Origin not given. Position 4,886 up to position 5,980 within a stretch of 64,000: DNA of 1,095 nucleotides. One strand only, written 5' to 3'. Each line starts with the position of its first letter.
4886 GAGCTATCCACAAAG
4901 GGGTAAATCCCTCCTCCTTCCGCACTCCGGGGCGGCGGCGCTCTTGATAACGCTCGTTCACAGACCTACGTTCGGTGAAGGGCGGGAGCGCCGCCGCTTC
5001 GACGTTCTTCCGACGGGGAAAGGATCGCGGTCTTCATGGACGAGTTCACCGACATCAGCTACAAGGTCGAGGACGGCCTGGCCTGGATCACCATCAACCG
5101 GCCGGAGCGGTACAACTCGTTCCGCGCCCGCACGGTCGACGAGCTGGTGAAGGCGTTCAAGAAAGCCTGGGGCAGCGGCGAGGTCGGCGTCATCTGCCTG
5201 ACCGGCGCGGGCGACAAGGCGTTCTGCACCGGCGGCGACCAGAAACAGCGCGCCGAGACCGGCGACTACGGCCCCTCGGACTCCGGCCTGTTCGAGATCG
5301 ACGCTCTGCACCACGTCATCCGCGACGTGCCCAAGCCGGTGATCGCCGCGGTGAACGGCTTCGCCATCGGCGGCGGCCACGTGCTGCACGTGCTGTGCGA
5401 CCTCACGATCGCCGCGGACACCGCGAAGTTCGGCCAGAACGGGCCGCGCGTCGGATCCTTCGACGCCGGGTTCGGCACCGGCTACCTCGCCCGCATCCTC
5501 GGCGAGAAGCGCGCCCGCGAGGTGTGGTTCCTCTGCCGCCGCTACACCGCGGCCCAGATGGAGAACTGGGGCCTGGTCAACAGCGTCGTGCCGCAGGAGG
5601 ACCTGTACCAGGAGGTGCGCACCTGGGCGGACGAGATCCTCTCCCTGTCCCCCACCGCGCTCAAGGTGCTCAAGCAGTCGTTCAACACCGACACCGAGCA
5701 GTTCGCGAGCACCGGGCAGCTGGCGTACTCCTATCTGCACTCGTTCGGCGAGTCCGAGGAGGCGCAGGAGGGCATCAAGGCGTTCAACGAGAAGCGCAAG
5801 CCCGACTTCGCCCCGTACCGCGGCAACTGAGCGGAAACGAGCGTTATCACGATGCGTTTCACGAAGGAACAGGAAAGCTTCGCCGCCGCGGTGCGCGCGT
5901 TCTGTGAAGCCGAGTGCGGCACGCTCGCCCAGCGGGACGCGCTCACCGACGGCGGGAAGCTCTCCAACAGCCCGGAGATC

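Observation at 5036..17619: Bad/Ali-like alicyclic ring-cleavage parts: BadH-like SDR, two MenB/BadI-family paralogs, DECR-type dienoyl-CoA reductase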

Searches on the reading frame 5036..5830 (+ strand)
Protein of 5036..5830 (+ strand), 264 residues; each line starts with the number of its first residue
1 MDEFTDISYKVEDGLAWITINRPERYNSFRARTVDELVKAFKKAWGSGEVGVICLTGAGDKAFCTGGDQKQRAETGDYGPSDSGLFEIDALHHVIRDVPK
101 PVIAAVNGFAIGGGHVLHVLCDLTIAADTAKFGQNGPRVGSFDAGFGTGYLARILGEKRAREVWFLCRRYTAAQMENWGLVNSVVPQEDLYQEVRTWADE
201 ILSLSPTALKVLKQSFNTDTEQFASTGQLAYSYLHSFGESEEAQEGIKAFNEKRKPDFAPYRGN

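Call 5: search_protein_families(library=ncbifam, proteins=[window:5036-5830:+], max_evalue=0.00001)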
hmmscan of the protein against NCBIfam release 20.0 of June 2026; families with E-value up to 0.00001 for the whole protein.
window:5036-5830:+ (264 aa): 70 families (the best 25 are shown)
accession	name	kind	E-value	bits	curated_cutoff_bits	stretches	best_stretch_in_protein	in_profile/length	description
NF005637.0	PRK07396.1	equivalog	1.6e-102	342.5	380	1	2-261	10-269/273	1,4-dihydroxy-2-naphthoyl-CoA synthase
TIGR03210.1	badI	equivalog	1.4e-98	329.3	467.6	1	4-261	1-256/256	2-ketocyclohexanecarboxyl-CoA hydrolase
TIGR01929.1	menB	equivalog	7.3e-95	317.4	342.7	1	4-259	1-257/259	1,4-dihydroxy-2-naphthoyl-CoA synthase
NF006186.0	PRK08321.1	equivalog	2.9e-71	240.5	378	1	3-261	21-298/302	1,4-dihydroxy-2-naphthoyl-CoA synthase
NF042430.2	EnCoAhydt_DpgD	equivalog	1e-44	152.9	400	1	9-258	1-255/258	enoyl-CoA-hydratase DpgD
NF004517.0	PRK05862.1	equivalog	1.7e-44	152.2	396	1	9-259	8-255/257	enoyl-CoA hydratase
NF005802.0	PRK07657.1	equivalog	3.8e-44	151.2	363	1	8-258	6-257/260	enoyl-CoA hydratase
NF051848.1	EnCoAHydtEchA19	equivalog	5e-44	150.8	400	1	16-259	11-256/258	enoyl-CoA hydratase EchA19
NF004475.0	PRK05809.1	subfamily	6.7e-44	150.3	394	1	3-258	2-257/260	short-chain-enoyl-CoA hydratase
NF046063.1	oxepin_alt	equivalog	1.3e-42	146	300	1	11-257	6-254/254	oxepin-CoA hydrolase, alternative type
TIGR02280.1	PaaB1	equivalog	4.2e-42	144.4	345.15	1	9-259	3-254/256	2-(1,2-epoxy-1,2-dihydrophenyl)acetyl-CoA isomerase PaaG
NF006109.0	PRK08260.1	subfamily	8.8e-42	143.4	320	1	3-259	2-276/296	enoyl-CoA hydratase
NF006008.0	PRK08139.1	equivalog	1.2e-41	143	313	1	10-259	16-264/266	enoyl-CoA hydratase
NF005073.0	PRK06495.1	subfamily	9.3e-41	139.8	296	1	5-258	4-254/257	enoyl-CoA hydratase/isomerase family protein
NF004857.0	PRK06210.1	equivalog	1.9e-40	139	341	1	3-260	6-274/275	enoyl-CoA hydratase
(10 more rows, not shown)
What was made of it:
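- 5036..5830 (+): MenB/BadI-family crotonase of a third clade, sister to BadI/MrcE; proposed core ring-opening 2-oxo-cyclohexanecarboxyl-CoA hydrolase. It is below both the MenB and the BadI equivalog cut-offs (call 5).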

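Call 33: search_solved_structures(query=window:5036-5830:+, max_evalue=1e-30, show_alignments=2)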
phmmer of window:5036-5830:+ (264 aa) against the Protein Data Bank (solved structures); distinct sequences matched with E-value up to 1e-30: 32.
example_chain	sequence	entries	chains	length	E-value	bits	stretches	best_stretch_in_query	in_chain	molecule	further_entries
2iex_A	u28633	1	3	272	1.1e-92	313.4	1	3-261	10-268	Dihydroxynapthoic acid synthetase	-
4els_A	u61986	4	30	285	2.4e-84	286.1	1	3-264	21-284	1,4-Dihydroxy-2-naphthoyl-CoA synthase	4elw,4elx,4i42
3t88_A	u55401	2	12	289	2.5e-84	286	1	3-264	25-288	1,4-Dihydroxy-2-naphthoyl-CoA synthase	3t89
3h02_A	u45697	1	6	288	1.7e-83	283.2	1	3-264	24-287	Naphthoate synthase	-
2uzf_A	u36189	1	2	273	2.6e-82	279.4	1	3-260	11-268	NAPHTHOATE SYNTHASE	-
4eml_A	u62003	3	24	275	2.2e-77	263.2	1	4-261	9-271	Naphthoate synthase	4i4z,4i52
6ojm_A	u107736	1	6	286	2.3e-60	207.4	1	3-259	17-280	1,4-dihydroxy-2-naphthoyl-CoA synthase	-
1q51_A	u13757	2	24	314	9.2e-54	185.8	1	2-261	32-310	menB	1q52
3t8a_A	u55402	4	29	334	1.2e-53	185.5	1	2-261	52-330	1,4-Dihydroxy-2-naphthoyl-CoA synthase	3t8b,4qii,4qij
1rjm_A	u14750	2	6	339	1.2e-53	185.4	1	2-261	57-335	MenB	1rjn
5zai_A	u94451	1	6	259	2.5e-40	141.7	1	3-258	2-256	3-hydroxypropionyl-coenzyme A dehydratase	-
3q0j_A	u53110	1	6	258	3e-37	131.6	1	14-259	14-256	enoyl-CoA hydratase echA8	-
4fjw_D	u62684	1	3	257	3.1e-37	131.6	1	14-259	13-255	Probable enoyl-CoA hydratase echA8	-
3pzk_A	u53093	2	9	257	3.1e-37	131.6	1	14-259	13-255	e enoyl-CoA hydratase echA8 | enoyl-CoA hydratase echA8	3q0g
3h81_A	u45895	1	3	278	3.9e-37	131.3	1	14-259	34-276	enoyl-CoA hydratase echA8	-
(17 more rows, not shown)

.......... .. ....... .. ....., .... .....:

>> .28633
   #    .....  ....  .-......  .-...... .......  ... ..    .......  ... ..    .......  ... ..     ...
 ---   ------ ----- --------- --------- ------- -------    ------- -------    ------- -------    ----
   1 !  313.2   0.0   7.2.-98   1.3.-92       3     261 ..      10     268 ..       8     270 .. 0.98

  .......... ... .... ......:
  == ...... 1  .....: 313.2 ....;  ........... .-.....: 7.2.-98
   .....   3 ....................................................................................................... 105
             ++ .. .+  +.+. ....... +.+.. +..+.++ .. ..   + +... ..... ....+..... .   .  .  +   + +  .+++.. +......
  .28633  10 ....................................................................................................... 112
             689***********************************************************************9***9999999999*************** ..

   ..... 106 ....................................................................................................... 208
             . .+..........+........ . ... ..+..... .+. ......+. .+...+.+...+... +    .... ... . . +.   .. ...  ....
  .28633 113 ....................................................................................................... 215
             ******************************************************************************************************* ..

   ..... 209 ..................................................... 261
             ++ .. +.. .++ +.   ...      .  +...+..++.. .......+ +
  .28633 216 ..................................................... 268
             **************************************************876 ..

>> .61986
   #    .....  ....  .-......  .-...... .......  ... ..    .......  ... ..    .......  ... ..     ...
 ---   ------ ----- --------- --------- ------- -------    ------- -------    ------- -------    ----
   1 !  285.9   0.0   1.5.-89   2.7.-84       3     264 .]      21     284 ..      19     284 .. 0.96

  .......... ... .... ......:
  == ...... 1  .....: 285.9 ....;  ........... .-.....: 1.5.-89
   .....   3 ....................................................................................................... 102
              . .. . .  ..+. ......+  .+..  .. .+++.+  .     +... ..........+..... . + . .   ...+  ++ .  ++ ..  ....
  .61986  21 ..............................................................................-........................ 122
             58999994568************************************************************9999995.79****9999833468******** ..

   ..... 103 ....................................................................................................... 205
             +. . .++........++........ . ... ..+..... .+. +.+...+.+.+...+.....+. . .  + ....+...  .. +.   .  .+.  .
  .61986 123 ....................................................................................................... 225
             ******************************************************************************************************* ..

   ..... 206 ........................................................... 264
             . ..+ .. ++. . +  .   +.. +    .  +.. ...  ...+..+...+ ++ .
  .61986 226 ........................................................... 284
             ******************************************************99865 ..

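Call 35: search_dna_similar(query=window:5036-5830:+, collection=plasmids, mode=protein, max_rows=45, max_evalue=1e-50)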
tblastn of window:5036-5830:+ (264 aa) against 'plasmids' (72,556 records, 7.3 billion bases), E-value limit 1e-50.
Records with a match: 87; places in all: 91; records where one place covers at least 80% of the query: 86.
Best place of each record, by identity: 80-90% 1; 60-80% 2; <60% 84.
By first word of the organism name: Rhodococcus 7; Paraburkholderia 5; Escherichia 5; Klebsiella 5; Paracoccus 3; Cupriavidus 3; Salmonella 3; Agrobacterium 3; Lactiplantibacillus 3; Mycobacterium 2; and 39 more.
By predicted mobility (MOB-suite, as given by PLSDB): non-mobilizable 61; conjugative 14; mobilizable 12.
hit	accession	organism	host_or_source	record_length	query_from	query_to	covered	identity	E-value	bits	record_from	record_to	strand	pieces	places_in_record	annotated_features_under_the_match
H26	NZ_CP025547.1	Mycobacterium paragordonae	Homo sapiens,cultured bacteria,sputum ...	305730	1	264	100%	81.4%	7e-148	464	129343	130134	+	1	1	enoyl-CoA hydratase-related protein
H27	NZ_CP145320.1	Rhodococcus ruber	-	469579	4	263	98%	75.8%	6e-135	426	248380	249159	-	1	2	enoyl-CoA hydratase-related protein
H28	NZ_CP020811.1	Mycobacterium dioxanotrophicus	Single cell,river sediment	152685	1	261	99%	65.5%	3e-109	353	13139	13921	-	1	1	enoyl-CoA hydratase-related protein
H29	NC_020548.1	Azoarcus sp. KH32C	-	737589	4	262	98%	59.8%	1e-97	319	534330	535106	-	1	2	enoyl-CoA hydratase-related protein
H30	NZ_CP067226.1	Paracoccus sp. MC1862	pure cultures of bacteria,river bed soil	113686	3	258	97%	58.6%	8e-91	300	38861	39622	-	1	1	enoyl-CoA hydratase-related protein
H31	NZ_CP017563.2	Paraburkholderia sprentiae WSM5005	Lebeckia ambigua,root nodule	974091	3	261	98%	57.7%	3e-92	304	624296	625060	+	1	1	enoyl-CoA hydratase-related protein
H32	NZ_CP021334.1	Marinobacter salarius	pure culture,Lava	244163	4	261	98%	56.2%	4e-91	301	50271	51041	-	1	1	enoyl-CoA hydratase-related protein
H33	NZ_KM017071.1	Sphingomonas sp. JE1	-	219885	3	259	97%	56.4%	8e-88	291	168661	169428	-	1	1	enoyl-CoA hydratase-related protein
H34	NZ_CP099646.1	Paraburkholderia fungorum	Arabidopsis thaliana,pure culture,leaf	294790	1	258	98%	55.8%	2e-88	293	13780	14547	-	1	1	badI: 2-ketocyclohexanecarboxyl-CoA hydrolase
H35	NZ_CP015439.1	Anoxybacillus amylolyticus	Microbial isolate,soil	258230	3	261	98%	55.6%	6e-88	291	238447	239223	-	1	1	menB: 1,4-dihydroxy-2-naphthoyl-CoA synthase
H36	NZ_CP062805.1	Cupriavidus basilensis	Cell culture,Sediment of a freshwater ...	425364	1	260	98%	55.0%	4e-87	289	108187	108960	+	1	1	badI: 2-ketocyclohexanecarboxyl-CoA hydrolase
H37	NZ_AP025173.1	Cupriavidus sp. P-10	-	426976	1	260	98%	55.0%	4e-87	289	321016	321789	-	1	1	badI: 2-ketocyclohexanecarboxyl-CoA hydrolase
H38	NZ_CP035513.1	Haematobacter massiliensis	single cell,human skin swab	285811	4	258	97%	56.1%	1e-84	282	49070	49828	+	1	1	badI: 2-ketocyclohexanecarboxyl-CoA hydrolase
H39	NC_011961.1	Thermomicrobium roseum DSM 5159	-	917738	1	261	99%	54.3%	2e-81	273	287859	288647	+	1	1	menB: 1,4-dihydroxy-2-naphthoyl-CoA synthase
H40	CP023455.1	Rhodobacteraceae bacterium QY30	whole organism,paddy soil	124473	3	258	97%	55.1%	5e-83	278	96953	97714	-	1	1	record has no annotation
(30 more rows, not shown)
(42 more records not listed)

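Call 36: get_annotated_region(hit=H26, flank=15000)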
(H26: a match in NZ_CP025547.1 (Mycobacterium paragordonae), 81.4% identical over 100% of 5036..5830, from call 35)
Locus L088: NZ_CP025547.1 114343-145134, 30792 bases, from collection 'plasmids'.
description: Mycobacterium paragordonae strain 49061 plasmid unnamed1, complete sequence
organism: Mycobacterium paragordonae (NCBI taxid 1389713)
taxonomy: Bacteria; Actinomycetota; Actinomycetes; Mycobacteriales; Mycobacteriaceae; Mycobacterium; Mycobacterium paragordonae
host: -; source: Homo sapiens,cultured bacteria,sputum sample; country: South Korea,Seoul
typing (MOB-suite, as given by PLSDB): non-mobilizable
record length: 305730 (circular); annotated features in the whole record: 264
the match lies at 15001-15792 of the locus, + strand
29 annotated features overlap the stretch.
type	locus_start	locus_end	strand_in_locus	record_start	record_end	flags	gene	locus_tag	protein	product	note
CDS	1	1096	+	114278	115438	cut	-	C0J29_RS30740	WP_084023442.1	acyl-CoA dehydrogenase family protein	-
CDS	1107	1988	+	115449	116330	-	mmsB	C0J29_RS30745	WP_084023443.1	3-hydroxyisobutyrate dehydrogenase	GO:0006574 - valine catabolic process [Evidence IEA]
CDS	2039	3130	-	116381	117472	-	-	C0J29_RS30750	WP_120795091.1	Rieske 2Fe-2S domain-containing protein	-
CDS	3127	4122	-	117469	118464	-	-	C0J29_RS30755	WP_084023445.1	PDR/VanB family oxidoreductase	-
CDS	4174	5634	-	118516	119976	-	-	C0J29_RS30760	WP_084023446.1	aldehyde dehydrogenase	-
CDS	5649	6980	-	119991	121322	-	-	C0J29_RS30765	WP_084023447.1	cytochrome P450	-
CDS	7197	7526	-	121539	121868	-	-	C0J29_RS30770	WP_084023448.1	hypothetical protein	-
CDS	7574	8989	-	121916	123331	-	-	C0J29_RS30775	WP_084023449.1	wax ester/triacylglycerol synthase domain-containing protein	GO:0045017 - glycerolipid biosynthetic process [Evidence IEA]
CDS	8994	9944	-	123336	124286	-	-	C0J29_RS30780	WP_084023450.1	alpha/beta hydrolase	-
CDS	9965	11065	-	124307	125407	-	-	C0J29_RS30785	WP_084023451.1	NAD(P)-dependent alcohol dehydrogenase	-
CDS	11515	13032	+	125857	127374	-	-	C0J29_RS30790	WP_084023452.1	HAD-IB family hydrolase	GO:0008152 - metabolic process [Evidence IEA]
CDS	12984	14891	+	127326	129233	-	-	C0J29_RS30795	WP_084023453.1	1-acyl-sn-glycerol-3-phosphate acyltransferase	-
CDS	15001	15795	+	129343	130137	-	-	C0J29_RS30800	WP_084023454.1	enoyl-CoA hydratase-related protein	-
CDS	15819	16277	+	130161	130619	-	-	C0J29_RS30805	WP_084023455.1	MaoC family dehydratase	-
CDS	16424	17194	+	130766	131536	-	-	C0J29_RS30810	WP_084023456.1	FadR/GntR family transcriptional regulator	-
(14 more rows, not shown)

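Call 37: get_annotated_region(hit=H29, flank=12000)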
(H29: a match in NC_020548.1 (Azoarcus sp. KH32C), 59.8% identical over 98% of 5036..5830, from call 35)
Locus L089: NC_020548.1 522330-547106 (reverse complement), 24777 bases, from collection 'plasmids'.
description: Azoarcus sp. KH32C plasmid pAZKH, complete sequence
organism: Azoarcus sp. KH32C (NCBI taxid 748247)
taxonomy: Bacteria; Pseudomonadota; Betaproteobacteria; Rhodocyclales; Zoogloeaceae; Azoarcus; Azoarcus sp. KH32C
host: -; source: -; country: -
typing (MOB-suite, as given by PLSDB): mobilizable; replicon rep_cluster_432; relaxase MOBP
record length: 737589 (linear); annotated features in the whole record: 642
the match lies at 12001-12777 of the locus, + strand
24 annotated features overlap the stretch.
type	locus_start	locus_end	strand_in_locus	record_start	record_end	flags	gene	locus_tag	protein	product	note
CDS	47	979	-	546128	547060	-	-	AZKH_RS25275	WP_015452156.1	helix-turn-helix domain-containing protein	GO:0006355 - regulation of DNA-templated transcription [Evidence IEA]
CDS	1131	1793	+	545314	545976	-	-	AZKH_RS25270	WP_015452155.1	TetR/AcrR family transcriptional regulator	GO:0006355 - regulation of DNA-templated transcription [Evidence IEA]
CDS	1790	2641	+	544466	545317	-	-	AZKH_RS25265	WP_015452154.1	branched-chain amino acid ABC transporter permease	GO:0015803 - branched-chain amino acid transport [Evidence IEA]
CDS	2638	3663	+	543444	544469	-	-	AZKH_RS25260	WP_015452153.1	branched-chain amino acid ABC transporter permease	GO:0015803 - branched-chain amino acid transport [Evidence IEA]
CDS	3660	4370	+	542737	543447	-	-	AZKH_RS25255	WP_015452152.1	ABC transporter ATP-binding protein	-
CDS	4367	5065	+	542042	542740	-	-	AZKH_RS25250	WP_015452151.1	ABC transporter ATP-binding protein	-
CDS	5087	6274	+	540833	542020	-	-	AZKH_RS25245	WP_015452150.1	ABC transporter substrate-binding protein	-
CDS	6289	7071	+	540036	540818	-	-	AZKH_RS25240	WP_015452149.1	SDR family NAD(P)-dependent oxidoreductase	-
CDS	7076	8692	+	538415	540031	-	-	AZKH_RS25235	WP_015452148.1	AMP-binding protein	-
CDS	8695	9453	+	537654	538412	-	-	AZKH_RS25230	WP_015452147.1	enoyl-CoA hydratase/isomerase family protein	-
CDS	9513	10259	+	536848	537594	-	-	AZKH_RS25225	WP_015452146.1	glucose 1-dehydrogenase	-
CDS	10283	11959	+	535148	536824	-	-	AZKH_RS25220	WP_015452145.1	CoA-transferase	-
CDS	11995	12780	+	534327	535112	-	-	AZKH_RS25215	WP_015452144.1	enoyl-CoA hydratase-related protein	-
CDS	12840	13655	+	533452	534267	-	-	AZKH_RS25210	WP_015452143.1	SDR family NAD(P)-dependent oxidoreductase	-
CDS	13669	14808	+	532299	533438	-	-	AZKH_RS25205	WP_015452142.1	acyl-CoA dehydrogenase family protein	-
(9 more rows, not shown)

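Call 47: get_annotated_region(hit=H36, flank=8000)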
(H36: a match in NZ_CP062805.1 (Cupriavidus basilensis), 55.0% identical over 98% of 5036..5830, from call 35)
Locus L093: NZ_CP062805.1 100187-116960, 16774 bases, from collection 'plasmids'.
description: Cupriavidus basilensis strain DSM 11853 plasmid pRK1-1, complete sequence
organism: Cupriavidus basilensis (NCBI taxid 68895)
taxonomy: Bacteria; Pseudomonadota; Betaproteobacteria; Burkholderiales; Burkholderiaceae; Cupriavidus; Cupriavidus basilensis
host: -; source: Cell culture,Sediment of a freshwater pond enriched in a fixed-bed reactor with 2,6-dichlorophenol as sole ...; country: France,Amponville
typing (MOB-suite, as given by PLSDB): conjugative; relaxase MOBP; mating-pair formation MPF_F
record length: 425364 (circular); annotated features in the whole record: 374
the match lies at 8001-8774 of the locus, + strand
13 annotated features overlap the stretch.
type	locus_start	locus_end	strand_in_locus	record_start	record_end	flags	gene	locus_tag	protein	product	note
CDS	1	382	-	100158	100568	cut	-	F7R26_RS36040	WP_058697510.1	HIT family protein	-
CDS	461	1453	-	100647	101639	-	-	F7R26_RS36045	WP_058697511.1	NADPH:quinone oxidoreductase family protein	-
CDS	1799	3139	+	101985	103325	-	-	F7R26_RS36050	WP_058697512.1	MFS transporter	GO:0055085 - transmembrane transport [Evidence IEA]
CDS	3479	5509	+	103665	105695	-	-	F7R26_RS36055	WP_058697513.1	NADPH-dependent 2,4-dienoyl-CoA reductase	GO:0033543 - fatty acid beta-oxidation, unsaturated, even number, reductase/isomerase pathway [Evidence IEA]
CDS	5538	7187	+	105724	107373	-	-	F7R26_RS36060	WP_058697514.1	AMP-binding protein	-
CDS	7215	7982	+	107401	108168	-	-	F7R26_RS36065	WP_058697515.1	glucose 1-dehydrogenase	-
CDS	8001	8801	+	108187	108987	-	badI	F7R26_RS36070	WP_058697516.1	2-ketocyclohexanecarboxyl-CoA hydrolase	-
CDS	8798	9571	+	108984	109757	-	-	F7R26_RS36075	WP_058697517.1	enoyl-CoA hydratase-related protein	-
CDS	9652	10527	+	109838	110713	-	-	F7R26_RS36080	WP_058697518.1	DMT family transporter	GO:0055085 - transmembrane transport [Evidence IEA]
CDS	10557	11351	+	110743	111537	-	-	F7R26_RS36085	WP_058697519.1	enoyl-CoA hydratase-related protein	-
CDS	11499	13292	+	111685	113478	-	-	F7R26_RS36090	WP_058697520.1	acyl-CoA dehydrogenase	-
CDS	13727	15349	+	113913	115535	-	-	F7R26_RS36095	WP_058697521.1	Re/Si-specific NAD(P)(+) transhydrogenase subunit alpha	GO:1902600 - proton transmembrane transport [Evidence IEA]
CDS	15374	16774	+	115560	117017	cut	pntB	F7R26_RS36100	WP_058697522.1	Re/Si-specific NAD(P)(+) transhydrogenase subunit beta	-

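Call 48: get_annotated_region(hit=H34, flank=6000)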
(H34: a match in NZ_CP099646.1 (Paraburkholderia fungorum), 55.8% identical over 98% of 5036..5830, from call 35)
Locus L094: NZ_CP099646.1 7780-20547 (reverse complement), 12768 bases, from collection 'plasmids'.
description: Paraburkholderia fungorum strain OTU2SAUBB1 plasmid unnamed2, complete sequence
organism: Paraburkholderia fungorum (NCBI taxid 134537)
taxonomy: Bacteria; Pseudomonadota; Betaproteobacteria; Burkholderiales; Burkholderiaceae; Paraburkholderia; Paraburkholderia fungorum
host: -; source: Arabidopsis thaliana,pure culture,leaf; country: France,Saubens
typing (MOB-suite, as given by PLSDB): conjugative; relaxase MOBP,MOBP,MOBP; mating-pair formation MPF_T
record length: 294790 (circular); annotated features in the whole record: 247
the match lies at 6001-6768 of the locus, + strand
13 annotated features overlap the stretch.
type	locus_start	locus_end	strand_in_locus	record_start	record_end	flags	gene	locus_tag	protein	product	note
CDS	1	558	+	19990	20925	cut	-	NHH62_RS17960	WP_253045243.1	electron transfer flavoprotein subunit alpha/FixB family protein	-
CDS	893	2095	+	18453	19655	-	-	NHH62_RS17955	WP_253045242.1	3-oxoadipyl-CoA thiolase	-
CDS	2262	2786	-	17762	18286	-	-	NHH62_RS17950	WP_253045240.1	MarR family transcriptional regulator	-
CDS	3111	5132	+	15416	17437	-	-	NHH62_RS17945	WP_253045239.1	NADPH-dependent 2,4-dienoyl-CoA reductase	GO:0033543 - fatty acid beta-oxidation, unsaturated, even number, reductase/isomerase pathway [Evidence IEA]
CDS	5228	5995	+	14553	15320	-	-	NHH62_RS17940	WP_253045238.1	glucose 1-dehydrogenase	-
CDS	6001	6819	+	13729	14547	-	badI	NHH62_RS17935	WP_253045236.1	2-ketocyclohexanecarboxyl-CoA hydrolase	-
CDS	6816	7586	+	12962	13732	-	-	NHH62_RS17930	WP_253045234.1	enoyl-CoA hydratase-related protein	-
CDS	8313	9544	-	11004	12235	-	-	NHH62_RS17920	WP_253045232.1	IS3 family transposase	-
CDS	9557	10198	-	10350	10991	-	-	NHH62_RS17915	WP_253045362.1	IS3 family transposase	-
CDS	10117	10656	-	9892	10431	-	-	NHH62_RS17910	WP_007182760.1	helix-turn-helix domain-containing protein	-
CDS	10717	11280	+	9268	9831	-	-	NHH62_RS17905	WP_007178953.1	transposase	GO:0006313 - DNA transposition [Evidence IEA]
CDS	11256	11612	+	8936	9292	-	tnpB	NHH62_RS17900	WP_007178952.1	IS66 family insertion sequence element accessory protein TnpB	-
CDS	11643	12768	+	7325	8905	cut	-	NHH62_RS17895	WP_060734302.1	IS66 family transposase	-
